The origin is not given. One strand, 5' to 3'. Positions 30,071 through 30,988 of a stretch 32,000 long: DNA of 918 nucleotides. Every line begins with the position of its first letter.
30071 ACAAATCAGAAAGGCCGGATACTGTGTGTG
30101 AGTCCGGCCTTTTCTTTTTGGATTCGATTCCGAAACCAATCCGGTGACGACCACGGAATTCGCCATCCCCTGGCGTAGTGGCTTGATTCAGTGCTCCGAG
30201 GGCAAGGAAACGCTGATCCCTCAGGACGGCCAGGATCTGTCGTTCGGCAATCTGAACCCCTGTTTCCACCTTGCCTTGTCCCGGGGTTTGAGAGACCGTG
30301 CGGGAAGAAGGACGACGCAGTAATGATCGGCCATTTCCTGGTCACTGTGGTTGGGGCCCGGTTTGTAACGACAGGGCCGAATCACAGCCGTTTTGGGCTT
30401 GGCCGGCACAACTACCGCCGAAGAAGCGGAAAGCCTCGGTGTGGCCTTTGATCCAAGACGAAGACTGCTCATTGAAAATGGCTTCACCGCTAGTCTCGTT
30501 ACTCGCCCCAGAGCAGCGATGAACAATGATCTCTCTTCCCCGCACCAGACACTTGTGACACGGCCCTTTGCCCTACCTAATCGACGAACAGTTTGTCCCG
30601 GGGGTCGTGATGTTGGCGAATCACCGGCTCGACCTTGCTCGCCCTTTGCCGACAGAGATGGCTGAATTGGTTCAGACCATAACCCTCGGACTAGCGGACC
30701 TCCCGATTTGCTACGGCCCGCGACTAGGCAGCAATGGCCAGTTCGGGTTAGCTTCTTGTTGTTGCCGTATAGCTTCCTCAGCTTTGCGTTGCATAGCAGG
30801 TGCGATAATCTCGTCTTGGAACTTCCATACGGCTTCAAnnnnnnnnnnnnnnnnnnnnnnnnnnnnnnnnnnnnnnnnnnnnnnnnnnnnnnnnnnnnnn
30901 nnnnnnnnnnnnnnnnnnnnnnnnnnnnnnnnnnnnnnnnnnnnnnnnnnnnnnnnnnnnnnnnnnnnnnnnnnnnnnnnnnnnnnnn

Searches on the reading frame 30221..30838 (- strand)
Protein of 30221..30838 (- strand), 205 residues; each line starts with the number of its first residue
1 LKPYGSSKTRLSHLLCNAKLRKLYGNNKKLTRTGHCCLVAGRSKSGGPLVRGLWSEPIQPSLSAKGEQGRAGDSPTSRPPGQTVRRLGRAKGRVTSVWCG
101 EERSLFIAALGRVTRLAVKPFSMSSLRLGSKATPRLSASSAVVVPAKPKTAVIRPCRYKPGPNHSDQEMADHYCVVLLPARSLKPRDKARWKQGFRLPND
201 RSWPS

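Call 9: search_protein_families(library=pfam, proteins=[window:30221-30838:-], max_evalue=0.01)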
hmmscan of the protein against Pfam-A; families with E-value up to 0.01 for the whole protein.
window:30221-30838:- (205 aa): 0 families

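Call 32: search_protein_families(library=ncbifam, proteins=[window:30221-30838:-], max_evalue=0.001)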
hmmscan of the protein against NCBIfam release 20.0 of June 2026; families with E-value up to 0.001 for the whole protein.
window:30221-30838:- (205 aa): 1 family
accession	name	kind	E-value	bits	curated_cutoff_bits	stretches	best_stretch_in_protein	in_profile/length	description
NF033546.1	transpos_IS21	equivalog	7.1e-05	22.5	160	1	143-189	181-228/294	IS21 family transposase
